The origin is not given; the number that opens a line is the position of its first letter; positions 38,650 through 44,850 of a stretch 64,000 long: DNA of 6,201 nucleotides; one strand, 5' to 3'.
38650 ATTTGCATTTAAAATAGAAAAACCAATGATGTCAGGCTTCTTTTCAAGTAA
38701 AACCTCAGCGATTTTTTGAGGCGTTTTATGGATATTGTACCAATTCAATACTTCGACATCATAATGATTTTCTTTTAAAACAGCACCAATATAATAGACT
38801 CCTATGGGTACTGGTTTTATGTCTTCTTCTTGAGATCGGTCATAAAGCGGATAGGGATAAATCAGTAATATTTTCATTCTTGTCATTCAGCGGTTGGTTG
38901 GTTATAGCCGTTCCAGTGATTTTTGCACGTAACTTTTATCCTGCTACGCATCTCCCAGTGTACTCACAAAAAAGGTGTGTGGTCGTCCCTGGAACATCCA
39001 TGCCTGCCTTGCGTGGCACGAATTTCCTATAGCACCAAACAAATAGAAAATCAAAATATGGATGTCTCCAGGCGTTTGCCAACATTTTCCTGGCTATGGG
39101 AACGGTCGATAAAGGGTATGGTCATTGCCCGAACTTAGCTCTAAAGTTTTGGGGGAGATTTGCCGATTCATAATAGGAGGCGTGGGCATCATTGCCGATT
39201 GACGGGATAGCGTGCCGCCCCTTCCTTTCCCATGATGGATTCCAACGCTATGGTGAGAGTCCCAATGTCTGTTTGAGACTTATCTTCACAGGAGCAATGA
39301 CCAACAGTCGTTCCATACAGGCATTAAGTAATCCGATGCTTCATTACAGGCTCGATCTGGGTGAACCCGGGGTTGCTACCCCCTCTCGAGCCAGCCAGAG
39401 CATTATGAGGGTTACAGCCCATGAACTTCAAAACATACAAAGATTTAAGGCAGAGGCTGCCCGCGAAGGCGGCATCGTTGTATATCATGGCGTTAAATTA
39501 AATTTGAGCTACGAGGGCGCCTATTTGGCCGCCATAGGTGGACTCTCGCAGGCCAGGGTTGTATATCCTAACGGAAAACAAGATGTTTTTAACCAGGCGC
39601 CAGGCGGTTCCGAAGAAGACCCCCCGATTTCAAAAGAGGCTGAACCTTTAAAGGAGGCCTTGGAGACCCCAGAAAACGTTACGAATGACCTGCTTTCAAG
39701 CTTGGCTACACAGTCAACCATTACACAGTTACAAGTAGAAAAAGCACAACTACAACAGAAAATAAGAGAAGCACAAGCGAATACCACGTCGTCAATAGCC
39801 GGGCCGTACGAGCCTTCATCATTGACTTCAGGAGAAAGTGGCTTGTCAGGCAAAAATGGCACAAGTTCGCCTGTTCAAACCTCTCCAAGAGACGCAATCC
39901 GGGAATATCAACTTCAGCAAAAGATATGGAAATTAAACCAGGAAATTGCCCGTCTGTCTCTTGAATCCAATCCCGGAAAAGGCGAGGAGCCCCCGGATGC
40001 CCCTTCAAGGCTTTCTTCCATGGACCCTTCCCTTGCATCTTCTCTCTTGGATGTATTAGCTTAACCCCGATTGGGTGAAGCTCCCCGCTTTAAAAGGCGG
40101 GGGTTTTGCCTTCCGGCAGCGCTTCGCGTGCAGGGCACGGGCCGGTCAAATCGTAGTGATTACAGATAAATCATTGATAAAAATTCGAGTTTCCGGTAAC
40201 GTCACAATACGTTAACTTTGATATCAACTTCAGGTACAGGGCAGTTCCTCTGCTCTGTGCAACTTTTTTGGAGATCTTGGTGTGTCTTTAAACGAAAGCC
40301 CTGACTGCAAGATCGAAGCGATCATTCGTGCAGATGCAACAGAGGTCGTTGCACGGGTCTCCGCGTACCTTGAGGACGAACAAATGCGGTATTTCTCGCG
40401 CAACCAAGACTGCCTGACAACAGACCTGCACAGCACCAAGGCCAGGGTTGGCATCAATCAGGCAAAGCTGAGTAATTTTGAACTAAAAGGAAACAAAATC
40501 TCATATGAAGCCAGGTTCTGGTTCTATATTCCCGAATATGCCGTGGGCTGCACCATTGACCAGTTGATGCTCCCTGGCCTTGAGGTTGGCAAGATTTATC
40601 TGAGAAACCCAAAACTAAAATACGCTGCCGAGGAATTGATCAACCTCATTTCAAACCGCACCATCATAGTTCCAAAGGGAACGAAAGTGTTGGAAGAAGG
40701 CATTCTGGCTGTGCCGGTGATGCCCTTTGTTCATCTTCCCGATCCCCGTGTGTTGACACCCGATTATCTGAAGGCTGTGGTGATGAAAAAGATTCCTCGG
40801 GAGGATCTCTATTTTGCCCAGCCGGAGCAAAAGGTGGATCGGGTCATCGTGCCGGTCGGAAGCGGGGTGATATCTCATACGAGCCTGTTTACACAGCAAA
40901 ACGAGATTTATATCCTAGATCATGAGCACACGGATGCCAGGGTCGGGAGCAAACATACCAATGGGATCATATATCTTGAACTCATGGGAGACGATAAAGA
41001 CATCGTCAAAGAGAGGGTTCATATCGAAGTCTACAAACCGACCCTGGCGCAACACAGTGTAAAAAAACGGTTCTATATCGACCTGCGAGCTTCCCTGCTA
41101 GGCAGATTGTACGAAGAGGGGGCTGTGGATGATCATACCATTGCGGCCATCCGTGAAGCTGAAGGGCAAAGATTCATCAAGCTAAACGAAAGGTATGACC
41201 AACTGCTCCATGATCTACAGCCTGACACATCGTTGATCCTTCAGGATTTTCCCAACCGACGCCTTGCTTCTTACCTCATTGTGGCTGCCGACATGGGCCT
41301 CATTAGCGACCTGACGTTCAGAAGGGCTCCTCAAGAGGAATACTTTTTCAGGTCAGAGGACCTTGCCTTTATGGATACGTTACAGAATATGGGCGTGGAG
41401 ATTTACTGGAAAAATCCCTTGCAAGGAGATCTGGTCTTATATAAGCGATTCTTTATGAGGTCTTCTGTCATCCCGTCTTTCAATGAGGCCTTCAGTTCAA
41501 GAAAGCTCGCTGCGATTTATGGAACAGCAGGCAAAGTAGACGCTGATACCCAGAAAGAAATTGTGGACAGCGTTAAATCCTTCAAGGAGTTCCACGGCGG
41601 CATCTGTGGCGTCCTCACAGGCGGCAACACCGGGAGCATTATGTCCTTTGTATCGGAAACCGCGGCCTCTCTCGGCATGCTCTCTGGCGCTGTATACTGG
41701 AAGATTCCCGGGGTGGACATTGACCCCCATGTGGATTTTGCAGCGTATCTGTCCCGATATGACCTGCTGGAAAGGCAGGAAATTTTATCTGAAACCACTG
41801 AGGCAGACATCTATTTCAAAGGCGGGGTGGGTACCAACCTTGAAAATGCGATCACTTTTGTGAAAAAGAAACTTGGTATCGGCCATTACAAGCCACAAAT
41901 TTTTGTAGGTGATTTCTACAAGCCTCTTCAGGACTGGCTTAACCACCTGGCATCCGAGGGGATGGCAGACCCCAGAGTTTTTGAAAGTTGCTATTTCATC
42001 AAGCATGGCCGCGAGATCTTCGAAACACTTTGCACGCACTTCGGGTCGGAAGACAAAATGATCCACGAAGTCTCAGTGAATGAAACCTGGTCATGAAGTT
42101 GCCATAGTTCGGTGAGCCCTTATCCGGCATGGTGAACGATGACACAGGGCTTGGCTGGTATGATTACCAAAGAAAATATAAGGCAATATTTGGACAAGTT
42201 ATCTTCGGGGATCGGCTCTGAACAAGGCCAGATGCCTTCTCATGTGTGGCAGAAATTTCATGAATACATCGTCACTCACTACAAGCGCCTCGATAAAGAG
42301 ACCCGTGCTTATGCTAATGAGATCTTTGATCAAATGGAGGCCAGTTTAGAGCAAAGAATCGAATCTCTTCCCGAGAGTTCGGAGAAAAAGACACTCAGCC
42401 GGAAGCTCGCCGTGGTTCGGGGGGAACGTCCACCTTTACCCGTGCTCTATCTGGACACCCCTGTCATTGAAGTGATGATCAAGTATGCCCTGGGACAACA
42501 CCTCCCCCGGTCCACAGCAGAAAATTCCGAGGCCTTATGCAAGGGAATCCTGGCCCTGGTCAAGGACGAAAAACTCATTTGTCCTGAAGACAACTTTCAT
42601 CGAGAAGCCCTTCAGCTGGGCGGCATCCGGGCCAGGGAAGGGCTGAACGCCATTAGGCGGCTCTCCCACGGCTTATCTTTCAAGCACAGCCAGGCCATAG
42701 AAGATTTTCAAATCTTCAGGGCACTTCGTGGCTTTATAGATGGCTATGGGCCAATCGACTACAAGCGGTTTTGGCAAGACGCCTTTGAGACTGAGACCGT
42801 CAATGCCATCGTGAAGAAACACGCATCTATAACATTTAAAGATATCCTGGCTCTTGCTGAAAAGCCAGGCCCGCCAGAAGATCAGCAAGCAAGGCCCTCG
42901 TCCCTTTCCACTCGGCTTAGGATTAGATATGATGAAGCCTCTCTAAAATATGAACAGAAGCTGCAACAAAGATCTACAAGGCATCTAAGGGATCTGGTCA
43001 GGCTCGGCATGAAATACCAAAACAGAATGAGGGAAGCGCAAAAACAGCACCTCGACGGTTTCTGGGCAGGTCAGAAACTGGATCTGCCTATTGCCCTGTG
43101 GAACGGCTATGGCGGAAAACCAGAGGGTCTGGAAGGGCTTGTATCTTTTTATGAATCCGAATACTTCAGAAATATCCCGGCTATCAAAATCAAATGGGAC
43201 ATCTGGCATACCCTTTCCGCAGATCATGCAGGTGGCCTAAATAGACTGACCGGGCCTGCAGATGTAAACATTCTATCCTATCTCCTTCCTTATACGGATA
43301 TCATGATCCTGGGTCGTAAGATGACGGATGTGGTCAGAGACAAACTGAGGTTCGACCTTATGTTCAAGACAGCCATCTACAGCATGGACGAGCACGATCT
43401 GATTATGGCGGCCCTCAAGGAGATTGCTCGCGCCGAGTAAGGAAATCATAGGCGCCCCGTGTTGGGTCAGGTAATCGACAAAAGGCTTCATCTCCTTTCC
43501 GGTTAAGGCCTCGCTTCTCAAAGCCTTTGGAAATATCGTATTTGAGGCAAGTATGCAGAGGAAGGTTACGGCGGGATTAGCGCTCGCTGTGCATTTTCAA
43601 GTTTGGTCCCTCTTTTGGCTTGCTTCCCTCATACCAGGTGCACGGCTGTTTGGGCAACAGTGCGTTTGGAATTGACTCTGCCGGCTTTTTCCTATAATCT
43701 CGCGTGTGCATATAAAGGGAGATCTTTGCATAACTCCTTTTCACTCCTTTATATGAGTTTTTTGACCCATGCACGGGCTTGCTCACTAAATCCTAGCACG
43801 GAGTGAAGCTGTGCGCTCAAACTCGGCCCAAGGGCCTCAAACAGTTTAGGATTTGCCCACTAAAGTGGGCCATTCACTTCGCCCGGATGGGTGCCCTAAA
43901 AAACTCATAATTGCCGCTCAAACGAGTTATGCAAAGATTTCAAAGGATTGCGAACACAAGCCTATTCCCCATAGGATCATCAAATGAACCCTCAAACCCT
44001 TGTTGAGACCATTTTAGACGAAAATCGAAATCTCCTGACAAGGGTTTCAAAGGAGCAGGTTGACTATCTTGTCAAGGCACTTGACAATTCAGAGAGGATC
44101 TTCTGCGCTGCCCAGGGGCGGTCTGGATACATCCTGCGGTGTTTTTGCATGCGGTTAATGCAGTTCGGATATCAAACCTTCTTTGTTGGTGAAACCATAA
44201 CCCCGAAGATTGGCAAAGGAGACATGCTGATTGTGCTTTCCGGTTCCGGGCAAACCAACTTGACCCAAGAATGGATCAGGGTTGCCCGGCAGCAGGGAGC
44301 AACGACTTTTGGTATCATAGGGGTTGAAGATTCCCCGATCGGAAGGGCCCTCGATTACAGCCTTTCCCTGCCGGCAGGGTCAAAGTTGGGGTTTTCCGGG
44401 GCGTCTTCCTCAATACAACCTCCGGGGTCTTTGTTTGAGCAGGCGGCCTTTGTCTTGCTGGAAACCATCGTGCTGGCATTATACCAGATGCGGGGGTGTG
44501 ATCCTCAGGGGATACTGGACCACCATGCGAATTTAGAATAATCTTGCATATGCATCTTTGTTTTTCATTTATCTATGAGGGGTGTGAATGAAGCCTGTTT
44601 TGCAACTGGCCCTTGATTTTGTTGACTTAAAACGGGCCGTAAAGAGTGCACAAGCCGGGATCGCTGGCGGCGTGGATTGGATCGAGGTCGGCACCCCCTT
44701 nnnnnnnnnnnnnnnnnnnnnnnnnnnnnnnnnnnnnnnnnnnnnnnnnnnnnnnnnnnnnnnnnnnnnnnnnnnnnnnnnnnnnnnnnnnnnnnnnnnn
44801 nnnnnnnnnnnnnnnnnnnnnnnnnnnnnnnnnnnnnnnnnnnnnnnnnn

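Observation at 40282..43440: Repeat-flanked two-gene cassette: unrecognised 400-aa region fused to a LOG/SLOG domain, plus a 433-aa unknown partner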

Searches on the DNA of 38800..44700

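Call 60: search_rna_families(source=window, start=38800, end=44700, threshold=evalue, max_evalue=1)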
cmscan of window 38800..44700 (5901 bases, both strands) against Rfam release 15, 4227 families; matches with E-value up to 1: 0.
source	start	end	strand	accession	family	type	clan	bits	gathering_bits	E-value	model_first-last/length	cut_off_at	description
